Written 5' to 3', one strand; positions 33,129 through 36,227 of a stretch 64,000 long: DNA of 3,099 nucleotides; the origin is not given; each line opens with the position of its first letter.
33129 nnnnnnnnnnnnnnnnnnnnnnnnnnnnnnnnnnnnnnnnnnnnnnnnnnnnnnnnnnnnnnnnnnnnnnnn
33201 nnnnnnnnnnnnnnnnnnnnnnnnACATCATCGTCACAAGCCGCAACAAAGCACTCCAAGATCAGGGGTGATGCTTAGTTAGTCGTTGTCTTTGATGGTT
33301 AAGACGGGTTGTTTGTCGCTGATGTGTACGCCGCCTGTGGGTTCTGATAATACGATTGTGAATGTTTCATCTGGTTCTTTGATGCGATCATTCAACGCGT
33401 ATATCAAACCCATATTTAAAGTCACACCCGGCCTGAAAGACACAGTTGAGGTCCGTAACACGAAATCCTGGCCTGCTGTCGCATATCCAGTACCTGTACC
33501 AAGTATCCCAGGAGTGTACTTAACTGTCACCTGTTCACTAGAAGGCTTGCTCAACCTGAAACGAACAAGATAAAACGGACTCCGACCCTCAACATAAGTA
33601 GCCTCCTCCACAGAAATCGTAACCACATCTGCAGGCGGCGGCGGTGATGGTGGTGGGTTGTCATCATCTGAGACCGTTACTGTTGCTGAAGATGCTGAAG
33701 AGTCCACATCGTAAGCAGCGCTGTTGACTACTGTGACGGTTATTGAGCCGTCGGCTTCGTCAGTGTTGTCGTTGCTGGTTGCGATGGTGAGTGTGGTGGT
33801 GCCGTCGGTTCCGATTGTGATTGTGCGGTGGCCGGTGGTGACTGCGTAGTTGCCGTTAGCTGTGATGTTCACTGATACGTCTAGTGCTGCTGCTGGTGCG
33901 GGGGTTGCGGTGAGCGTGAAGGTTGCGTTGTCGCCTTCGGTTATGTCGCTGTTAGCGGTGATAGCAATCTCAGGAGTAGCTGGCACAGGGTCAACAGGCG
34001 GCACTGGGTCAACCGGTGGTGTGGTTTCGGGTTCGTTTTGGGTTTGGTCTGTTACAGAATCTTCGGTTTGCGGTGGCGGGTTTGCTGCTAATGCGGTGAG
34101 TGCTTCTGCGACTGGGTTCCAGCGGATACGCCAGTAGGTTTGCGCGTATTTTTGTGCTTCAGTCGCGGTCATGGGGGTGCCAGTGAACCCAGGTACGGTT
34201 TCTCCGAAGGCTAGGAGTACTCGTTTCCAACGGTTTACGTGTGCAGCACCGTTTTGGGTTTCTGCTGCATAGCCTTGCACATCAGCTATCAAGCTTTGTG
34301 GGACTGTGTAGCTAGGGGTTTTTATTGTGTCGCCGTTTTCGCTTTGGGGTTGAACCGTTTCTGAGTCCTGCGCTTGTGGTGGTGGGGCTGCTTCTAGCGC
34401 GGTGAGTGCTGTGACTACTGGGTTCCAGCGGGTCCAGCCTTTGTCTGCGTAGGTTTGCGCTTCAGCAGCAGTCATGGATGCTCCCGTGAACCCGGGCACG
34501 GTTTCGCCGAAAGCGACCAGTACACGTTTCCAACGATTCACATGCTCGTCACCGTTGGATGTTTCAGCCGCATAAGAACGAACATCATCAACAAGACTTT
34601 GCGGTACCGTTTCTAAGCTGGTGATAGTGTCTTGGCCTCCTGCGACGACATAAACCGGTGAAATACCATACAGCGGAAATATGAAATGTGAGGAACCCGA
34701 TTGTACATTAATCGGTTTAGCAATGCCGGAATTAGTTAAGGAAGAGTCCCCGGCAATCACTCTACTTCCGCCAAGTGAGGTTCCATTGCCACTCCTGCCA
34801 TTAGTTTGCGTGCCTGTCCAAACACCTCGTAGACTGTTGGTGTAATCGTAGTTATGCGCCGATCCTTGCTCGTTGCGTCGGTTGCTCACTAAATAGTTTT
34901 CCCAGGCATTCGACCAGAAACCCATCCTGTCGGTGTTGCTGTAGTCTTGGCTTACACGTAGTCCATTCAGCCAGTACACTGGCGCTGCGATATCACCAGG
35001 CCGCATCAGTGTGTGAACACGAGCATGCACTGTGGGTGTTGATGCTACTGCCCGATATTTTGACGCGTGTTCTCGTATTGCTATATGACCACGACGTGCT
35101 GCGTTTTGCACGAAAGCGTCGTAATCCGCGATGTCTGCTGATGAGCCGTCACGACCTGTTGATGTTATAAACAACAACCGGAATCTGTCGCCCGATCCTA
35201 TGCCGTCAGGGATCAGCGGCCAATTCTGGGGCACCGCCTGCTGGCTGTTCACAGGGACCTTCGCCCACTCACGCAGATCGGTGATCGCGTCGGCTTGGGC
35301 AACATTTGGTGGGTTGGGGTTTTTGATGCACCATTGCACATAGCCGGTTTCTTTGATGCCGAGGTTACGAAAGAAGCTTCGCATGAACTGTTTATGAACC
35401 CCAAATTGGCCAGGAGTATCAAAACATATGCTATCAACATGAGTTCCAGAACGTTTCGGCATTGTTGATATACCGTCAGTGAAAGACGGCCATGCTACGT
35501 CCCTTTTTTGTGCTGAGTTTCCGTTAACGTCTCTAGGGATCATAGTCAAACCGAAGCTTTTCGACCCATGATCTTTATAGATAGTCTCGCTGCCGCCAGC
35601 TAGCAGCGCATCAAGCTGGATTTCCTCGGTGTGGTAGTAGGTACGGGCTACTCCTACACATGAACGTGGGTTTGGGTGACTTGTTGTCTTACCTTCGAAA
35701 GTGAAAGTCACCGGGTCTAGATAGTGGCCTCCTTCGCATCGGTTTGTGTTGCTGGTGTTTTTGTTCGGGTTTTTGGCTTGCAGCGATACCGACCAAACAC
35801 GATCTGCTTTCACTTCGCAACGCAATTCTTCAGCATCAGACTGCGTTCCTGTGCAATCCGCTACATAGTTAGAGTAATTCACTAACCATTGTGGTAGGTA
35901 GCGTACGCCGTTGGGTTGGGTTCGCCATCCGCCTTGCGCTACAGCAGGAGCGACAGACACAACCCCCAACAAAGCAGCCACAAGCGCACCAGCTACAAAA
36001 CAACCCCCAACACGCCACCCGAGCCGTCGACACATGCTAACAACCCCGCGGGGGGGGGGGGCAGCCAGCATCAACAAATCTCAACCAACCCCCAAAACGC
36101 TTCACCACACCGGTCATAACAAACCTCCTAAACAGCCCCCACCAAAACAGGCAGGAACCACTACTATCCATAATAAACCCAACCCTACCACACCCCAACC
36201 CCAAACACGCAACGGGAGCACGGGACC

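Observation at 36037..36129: C12 homopolymer between a strong SD-ATG and the signal-peptide ATG of a 932-aa surface protein: candidate phase-variation switch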

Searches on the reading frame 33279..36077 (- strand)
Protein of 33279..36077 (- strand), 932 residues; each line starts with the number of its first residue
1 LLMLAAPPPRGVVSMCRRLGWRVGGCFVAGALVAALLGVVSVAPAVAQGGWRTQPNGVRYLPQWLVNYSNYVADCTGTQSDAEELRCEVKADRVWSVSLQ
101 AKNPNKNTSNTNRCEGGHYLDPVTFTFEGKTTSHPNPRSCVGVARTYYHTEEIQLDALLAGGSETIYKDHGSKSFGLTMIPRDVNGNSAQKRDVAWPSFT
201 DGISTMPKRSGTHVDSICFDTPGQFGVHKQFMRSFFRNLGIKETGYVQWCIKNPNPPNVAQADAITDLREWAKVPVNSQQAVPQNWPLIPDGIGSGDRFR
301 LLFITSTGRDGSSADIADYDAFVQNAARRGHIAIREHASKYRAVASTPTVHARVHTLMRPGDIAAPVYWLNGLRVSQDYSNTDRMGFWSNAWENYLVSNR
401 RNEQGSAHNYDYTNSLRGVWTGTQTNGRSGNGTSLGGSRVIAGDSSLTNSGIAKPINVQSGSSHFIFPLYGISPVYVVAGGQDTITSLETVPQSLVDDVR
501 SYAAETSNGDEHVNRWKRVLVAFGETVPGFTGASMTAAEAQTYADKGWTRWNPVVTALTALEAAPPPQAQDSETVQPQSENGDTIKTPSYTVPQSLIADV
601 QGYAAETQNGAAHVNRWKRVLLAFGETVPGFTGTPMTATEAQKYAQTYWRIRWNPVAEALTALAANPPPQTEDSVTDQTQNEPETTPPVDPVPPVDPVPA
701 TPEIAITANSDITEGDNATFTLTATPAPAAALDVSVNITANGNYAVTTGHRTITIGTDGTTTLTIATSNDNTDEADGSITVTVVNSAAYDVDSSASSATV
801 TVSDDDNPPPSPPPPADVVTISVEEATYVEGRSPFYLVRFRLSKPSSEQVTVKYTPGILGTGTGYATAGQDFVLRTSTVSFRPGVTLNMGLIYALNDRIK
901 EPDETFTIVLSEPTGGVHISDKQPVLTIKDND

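Call 5: search_protein_families(library=pfam, proteins=[window:33279-36077:-], max_evalue=0.01)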
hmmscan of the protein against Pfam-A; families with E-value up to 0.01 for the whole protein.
window:33279-36077:- (932 aa): 2 families
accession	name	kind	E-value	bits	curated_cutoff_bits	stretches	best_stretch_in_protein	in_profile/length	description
PF03160.20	Calx-beta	-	1.4e-10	41.6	27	1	817-918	4-102/119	Calx-beta domain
PF05064.18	Nsp1_C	-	0.0069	16.7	24.1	0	499-545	29-75/114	Nsp1-like C-terminal region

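Call 7: find_homologous_proteins(query=window:33279-36077:-)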
Query window:33279-36077:- (932 aa): 22 proteins with E <= 0.001 among 8000 candidates.
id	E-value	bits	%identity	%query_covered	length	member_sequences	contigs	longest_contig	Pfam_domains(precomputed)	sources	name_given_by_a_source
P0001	0.0e+0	1062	54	36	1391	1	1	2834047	PF03160.21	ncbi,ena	-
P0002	1.0e-272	926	54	35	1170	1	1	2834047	PF03160.21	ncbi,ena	-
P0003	3.1e-254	864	47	99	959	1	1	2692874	PF03160.21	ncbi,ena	-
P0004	1.1e-238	813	53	48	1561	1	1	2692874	PF03160.21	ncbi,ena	-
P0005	8.3e-210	717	64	47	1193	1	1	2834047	PF03160.21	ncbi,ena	-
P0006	1.2e-186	641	50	47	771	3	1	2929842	PF03160.21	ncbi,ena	-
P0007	6.5e-167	576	47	24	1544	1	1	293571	-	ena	-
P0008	9.4e-138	479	60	19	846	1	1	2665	-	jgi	-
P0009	6.4e-135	470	42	24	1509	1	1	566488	PF03160.21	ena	-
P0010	5.7e-123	430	42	21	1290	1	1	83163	-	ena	-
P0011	2.1e-118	415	36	22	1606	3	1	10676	PF00041.28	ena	-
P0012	7.2e-91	324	42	22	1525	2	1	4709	-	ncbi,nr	ncbi:MAG: hypothetical protein OXO53_00765, partial [Chloroflexota bacterium]|nr:hypothetical protei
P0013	8.8e-87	310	39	21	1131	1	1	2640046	-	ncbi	-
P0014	2.9e-61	226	37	22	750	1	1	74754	-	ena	-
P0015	8.8e-59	218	36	23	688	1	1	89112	-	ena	-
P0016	2.7e-50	190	41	21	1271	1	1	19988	PF03160.21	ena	-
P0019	1.6e-25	108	37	21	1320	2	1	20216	PF25059.2,PF03160.21,PF13753.13,PF00041.28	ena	-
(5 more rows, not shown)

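Call 9: find_related_loci(query=window:33279-36077:-, collection=genome_contigs, flank=6000)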
Query window:33279-36077:- (932 aa) in genome_contigs; peptide patterns used: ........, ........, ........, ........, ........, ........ (x = any residue, [..] = any of these).
24 stretches matched a pattern; 5 encode a relative of the query (tblastn E <= 1e-3); 5 distinct loci.
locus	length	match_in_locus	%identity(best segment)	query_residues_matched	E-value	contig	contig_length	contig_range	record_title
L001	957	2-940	38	739-932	7e-11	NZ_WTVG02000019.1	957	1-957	Aromatoleum anaerobium strain LuFRes1 23, whole genome shotgun sequence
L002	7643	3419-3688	42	820-911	4e-9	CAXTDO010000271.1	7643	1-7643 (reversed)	MAG TPA_asm: uncultured Flavihumibacter sp. isolate private_GTX0163_metawrap_bin.7 genome assembly, contig: private_GTX0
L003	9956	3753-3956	40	866-932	6e-6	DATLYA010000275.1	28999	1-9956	MAG TPA_asm: Candidatus Methylomirabilota bacterium isolate SMAG_U13260 k141_582185, whole genome shotgun sequence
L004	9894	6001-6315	28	828-932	2e-5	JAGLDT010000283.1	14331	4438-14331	MAG: Cocleimonas sp. isolate SW_4_41 ROV167.bin.41.fa_283, whole genome shotgun sequence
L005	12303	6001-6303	32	803-912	4e-5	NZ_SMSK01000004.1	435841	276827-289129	Segetibacter sp. 3557_3 NODE_4_length_435841_cov_46.556525, whole genome shotgun sequence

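Call 10: find_encoding_contigs(protein=P0003, flank=6000, max_places=4)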
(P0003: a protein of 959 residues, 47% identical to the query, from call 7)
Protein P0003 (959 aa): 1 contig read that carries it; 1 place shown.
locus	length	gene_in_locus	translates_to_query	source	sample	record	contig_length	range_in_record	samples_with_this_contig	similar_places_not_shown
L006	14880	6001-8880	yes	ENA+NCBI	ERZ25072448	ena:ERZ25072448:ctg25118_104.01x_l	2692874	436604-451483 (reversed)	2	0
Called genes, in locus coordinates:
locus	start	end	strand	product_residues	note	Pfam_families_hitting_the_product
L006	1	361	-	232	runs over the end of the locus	PF14681:UPRTase, PF00156:Pribosyltran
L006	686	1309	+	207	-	PF13399:LytR_C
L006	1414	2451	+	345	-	PF02595:Gly_kinase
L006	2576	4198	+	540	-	PF00118:Cpn60_TCP1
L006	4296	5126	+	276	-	PF02634:FdhD-NarQ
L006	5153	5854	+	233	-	PF06778:Chlor_dismutase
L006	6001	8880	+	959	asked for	PF03160:Calx-beta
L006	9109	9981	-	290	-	PF04264:YceI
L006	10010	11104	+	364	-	PF00478:IMPDH, PF03060:NMO, PF01070:FMN_dh (weak), PF00977:His_biosynth (faint), PF01645:Glu_synthase (weak)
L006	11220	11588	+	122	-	PF14489:QueF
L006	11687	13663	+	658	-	PF13200:DUF4015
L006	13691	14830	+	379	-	PF00144:Beta-lactamase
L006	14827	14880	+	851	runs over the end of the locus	PF02515:CoA_transf_3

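Call 11: find_encoding_contigs(protein=P0006, flank=6000, max_places=4)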
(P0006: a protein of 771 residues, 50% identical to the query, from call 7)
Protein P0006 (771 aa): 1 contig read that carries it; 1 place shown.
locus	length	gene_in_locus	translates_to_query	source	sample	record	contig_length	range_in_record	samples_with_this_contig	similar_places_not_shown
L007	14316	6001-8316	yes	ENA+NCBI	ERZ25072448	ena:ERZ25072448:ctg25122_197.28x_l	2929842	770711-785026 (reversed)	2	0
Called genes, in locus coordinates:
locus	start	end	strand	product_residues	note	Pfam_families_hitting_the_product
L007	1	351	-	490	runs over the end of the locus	-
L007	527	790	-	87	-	-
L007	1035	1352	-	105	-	PF02452:PemK_toxin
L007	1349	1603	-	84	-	-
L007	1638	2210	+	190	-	-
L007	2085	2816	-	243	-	PF13635:DUF4143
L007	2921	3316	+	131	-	-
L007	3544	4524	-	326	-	-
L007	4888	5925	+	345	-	PF14559:TPR_19 (faint)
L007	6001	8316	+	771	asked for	PF03160:Calx-beta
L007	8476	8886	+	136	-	-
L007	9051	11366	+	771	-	PF03160:Calx-beta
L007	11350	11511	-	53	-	-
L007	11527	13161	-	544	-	PF05681:Fumerase, PF05683:Fumerase_C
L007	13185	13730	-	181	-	-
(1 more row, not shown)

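Call 12: find_encoding_contigs(protein=P0005, flank=6000, max_places=4)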
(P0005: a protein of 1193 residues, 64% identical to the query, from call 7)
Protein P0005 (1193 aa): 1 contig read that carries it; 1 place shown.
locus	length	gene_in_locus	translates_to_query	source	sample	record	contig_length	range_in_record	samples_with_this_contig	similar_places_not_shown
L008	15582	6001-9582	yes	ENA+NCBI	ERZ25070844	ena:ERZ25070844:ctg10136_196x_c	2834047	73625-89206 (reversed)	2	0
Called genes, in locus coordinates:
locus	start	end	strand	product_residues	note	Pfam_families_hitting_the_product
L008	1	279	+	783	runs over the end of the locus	PF02837:Glyco_hydro_2_N (weak), PF22666:Glyco_hydro_2_N2, PF02836:Glyco_hydro_2_C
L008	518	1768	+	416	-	PF01041:DegT_DnrJ_EryC1, PF00155:Aminotran_1_2 (faint)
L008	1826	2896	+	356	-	PF01408:GFO_IDH_MocA, PF02894:GFO_IDH_MocA_C, PF22725:GFO_IDH_MocA_C3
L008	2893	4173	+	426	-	PF02056:Glyco_hydro_4, PF11975:Glyco_hydro_4C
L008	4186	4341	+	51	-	-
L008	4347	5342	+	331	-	PF01869:BcrAD_BadFG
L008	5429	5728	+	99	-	PF11950:DUF3467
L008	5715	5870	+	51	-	-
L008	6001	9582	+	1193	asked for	PF03160:Calx-beta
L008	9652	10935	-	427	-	PF13173:AAA_14, PF13635:DUF4143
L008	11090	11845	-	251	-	PF04250:DUF429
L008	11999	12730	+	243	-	PF01936:NYN (faint)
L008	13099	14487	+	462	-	PF13175:AAA_15, PF13304:AAA_21, PF13175:AAA_15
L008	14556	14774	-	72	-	-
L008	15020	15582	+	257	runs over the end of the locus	PF00106:adh_short, PF08659:KR, PF13561:adh_short_C2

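Call 15: find_encoding_contigs(protein=P0001, flank=6000, max_places=3)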
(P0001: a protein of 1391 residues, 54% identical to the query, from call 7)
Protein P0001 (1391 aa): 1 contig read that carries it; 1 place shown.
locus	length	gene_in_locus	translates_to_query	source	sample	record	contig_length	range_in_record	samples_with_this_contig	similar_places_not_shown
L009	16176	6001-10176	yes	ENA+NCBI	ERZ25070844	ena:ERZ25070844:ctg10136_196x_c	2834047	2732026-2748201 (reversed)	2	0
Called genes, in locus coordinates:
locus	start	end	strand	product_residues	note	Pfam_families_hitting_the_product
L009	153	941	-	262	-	PF11361:DUF3159 (faint)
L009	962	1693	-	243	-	PF11716:MDMPI_N, PF07398:MDMPI_C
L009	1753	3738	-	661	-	PF00004:AAA (faint), PF00005:ABC_tran, PF02463:SMC_N (faint), PF03193:RsgA_GTPase (faint), PF12848:ABC_tran_Xtn, PF13604:AAA_30 (weak), PF00005:ABC_tran, PF16326:ABC_tran_CTD, +5 more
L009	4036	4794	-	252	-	PF01975:SurE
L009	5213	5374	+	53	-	-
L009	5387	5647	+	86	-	-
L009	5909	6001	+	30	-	-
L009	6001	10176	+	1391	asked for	PF03160:Calx-beta (weak)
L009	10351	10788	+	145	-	-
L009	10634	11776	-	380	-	PF13191:AAA_16, PF20703:nSTAND1 (weak), PF13401:AAA_22 (faint)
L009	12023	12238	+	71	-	-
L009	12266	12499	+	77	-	-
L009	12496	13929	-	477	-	-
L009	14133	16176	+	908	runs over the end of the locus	-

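Call 16: find_encoding_contigs(protein=P0002, flank=6000, max_places=3)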
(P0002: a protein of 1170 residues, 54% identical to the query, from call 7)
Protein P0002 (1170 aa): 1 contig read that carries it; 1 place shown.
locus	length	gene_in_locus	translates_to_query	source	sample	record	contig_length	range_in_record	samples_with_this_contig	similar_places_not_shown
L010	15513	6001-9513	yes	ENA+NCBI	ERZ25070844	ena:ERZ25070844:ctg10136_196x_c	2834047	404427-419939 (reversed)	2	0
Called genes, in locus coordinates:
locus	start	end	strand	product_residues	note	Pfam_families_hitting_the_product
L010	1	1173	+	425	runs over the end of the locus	PF13173:AAA_14, PF13635:DUF4143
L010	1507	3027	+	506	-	PF02720:DUF222, PF01844:HNH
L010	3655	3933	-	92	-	-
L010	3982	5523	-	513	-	PF01019:G_glu_transpept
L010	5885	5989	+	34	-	-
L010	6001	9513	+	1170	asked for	PF03160:Calx-beta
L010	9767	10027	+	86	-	-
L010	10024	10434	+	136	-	PF10097:DUF2335 (weak)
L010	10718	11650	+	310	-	PF01555:N6_N4_Mtase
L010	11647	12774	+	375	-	PF01266:DAO, PF13450:NAD_binding_8 (weak)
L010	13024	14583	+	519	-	PF03235:GmrSD_N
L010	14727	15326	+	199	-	-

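Call 17: find_encoding_contigs(protein=P0004, flank=6000, max_places=3)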
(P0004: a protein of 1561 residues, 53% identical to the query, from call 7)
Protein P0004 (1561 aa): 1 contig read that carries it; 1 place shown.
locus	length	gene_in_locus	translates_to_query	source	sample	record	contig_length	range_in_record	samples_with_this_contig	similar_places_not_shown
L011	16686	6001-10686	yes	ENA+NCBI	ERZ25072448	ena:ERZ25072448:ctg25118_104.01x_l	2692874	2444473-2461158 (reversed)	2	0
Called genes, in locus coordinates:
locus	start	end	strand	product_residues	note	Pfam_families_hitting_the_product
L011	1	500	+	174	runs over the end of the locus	PF00430:ATP-synt_B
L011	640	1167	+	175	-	PF00213:OSCP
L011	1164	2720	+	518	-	PF02874:ATP-synt_ab_N, PF00006:ATP-synt_ab, PF00306:ATP-synt_ab_C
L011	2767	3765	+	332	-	PF00231:ATP-synt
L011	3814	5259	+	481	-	PF02874:ATP-synt_ab_N, PF00006:ATP-synt_ab, PF22919:ATP-synt_VA_C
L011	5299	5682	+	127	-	PF02823:ATP-synt_DE_N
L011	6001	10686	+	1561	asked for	PF03160:Calx-beta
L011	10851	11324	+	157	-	-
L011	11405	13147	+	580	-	PF00999:Na_H_Exchanger, PF02254:TrkA_N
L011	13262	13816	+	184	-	PF13452:FAS1_DH_region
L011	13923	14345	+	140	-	PF01575:MaoC_dehydratas, PF13452:FAS1_DH_region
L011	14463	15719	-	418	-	PF02771:Acyl-CoA_dh_N, PF02770:Acyl-CoA_dh_M, PF00441:Acyl-CoA_dh_1, PF08028:Acyl-CoA_dh_2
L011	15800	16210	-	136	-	PF00903:Glyoxalase, PF13669:Glyoxalase_4 (weak)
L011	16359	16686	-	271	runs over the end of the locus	PF02596:DUF169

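Call 31: find_related_loci(query=A1, collection=metagenome_contigs, flank=10000)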
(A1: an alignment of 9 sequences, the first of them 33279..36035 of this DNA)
Query A1 (918 aa) in metagenome_contigs; peptide patterns used: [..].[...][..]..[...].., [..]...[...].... (x = any residue, [..] = any of these).
184 stretches matched a pattern, but none encodes a relative of the query by tblastn (E <= 1e-3).

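Call 34: find_encoding_contigs(protein=P0007, flank=3000, max_places=2)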
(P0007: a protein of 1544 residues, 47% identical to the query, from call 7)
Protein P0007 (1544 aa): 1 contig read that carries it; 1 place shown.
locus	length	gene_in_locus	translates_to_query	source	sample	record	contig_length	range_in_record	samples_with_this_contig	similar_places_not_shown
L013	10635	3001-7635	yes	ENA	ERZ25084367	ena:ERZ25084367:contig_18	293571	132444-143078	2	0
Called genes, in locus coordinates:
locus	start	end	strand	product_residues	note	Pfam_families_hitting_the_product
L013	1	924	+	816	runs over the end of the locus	PF20579:LapA (faint)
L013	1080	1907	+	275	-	PF13489:Methyltransf_23, PF01135:PCMT (faint), PF01209:Ubie_methyltran, PF05148:Methyltransf_8 (weak), PF13847:Methyltransf_31, PF08241:Methyltransf_11, PF08242:Methyltransf_12, PF13649:Methyltransf_25, +1 more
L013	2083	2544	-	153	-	PF12802:MarR_2, PF01047:MarR, PF09339:HTH_IclR (faint)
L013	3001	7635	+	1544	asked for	-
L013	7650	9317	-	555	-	PF00239:Resolvase, PF07508:Recombinase, PF13408:Zn_ribbon_recom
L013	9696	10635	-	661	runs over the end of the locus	PF13384:HTH_23 (faint), PF13412:HTH_24 (faint), PF13814:Replic_Relax (weak)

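Call 35: find_encoding_contigs(protein=P0013, flank=3000, max_places=2)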
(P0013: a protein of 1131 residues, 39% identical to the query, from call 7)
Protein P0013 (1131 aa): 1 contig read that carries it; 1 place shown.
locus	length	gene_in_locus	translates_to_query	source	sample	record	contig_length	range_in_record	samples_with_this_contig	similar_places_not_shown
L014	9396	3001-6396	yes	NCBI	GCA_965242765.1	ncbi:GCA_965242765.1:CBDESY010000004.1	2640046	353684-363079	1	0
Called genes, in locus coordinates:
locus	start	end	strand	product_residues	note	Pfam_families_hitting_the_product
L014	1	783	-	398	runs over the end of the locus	PF00162:PGK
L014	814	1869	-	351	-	PF00348:polyprenyl_synt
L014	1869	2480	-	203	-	PF01300:Sua5_yciO_yrdC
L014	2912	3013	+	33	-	-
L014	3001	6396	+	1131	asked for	-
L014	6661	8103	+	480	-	PF21601:GldM_2nd (faint)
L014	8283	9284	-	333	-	PF00528:BPD_transp_1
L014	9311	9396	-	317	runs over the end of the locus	PF19300:BPD_transp_1_N (weak), PF00528:BPD_transp_1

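Call 36: find_encoding_contigs(protein=P0009, flank=3000, max_places=2)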
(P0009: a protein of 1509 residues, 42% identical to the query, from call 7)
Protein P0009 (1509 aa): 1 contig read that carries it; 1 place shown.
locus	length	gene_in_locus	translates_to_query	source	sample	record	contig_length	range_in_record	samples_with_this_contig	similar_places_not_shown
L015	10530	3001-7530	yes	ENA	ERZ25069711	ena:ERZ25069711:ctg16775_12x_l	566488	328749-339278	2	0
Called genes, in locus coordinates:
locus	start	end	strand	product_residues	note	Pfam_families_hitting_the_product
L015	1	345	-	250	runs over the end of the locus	PF00378:ECH_1, PF16113:ECH_2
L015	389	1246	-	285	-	PF04909:Amidohydro_2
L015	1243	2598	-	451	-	PF00501:AMP-binding (weak), PF14535:AMP-binding_C_2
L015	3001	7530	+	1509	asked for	PF03160:Calx-beta (faint)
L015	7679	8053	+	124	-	-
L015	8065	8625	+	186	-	-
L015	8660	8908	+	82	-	PF04255:DUF433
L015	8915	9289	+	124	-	PF18480:DUF5615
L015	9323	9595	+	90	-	-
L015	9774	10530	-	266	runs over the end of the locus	PF01144:CoA_trans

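Call 46: search_solved_structures(query=window:33279-36035:-, max_evalue=1)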
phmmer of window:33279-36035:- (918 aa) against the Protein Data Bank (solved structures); distinct sequences matched with E-value up to 1: 10.
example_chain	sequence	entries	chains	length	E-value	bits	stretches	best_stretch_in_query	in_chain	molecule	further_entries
3e9t_A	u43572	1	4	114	8.5e-05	24.1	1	847-907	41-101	Na/Ca exchange protein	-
3ead_A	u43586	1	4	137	0.00014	23.4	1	847-907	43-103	Na/Ca exchange protein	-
3rb7_A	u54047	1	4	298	0.00063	21.2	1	847-907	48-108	Na/Ca exchange protein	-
3rb5_A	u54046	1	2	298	0.00063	21.2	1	847-907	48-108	Na/Ca exchange protein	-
2fws_A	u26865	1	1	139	0.027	15.8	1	847-898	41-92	Sodium/calcium exchanger 1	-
2dpk_A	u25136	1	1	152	0.034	15.5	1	847-898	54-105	Sodium/calcium exchanger 1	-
3us9_A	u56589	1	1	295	0.048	15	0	847-898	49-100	Sodium/calcium exchanger 1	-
3gin_A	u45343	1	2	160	0.13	13.6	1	847-898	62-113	Sodium/calcium exchanger 1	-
8sgi_A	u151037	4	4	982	0.56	11.5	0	847-898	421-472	Sodium/calcium exchanger 1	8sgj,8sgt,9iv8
8jp0_A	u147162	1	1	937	0.98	10.7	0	847-898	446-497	Sodium/calcium exchanger 1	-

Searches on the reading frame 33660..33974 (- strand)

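Call 45: search_protein_families(library=pfam, proteins=[window:33660-33974:-], max_evalue=5)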
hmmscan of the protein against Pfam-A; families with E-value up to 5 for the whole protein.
seq(105 aa): 3 families
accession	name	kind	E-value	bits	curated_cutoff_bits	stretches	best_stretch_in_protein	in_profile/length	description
PF16732.10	ComP_DUS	-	0.046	15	27.3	1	10-28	59-77/87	Type IV minor pilin ComP, DNA uptake sequence receptor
PF23619.1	Ig_VWA7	-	0.46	11.2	27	1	12-87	13-87/104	VWA7 Ig-like domain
PF22839.2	DUF7015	-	0.7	10.6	35.2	1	42-101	2-58/100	Domain of unknown function (DUF7015)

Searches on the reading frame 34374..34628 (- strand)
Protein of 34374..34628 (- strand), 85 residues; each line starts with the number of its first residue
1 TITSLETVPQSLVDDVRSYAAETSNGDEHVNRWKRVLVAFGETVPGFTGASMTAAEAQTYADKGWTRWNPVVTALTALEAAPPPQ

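Call 45: search_protein_families(library=pfam, proteins=[window:34374-34628:-], max_evalue=5)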
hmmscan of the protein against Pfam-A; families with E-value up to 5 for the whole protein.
seq(85 aa): 2 families
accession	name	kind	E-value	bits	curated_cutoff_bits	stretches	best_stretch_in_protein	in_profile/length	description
PF05064.18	Nsp1_C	-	0.073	13.4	24.1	1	15-62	28-75/114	Nsp1-like C-terminal region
PF22749.2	Arb2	-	0.11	12.3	26.8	1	18-79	167-229/260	Arb2 domain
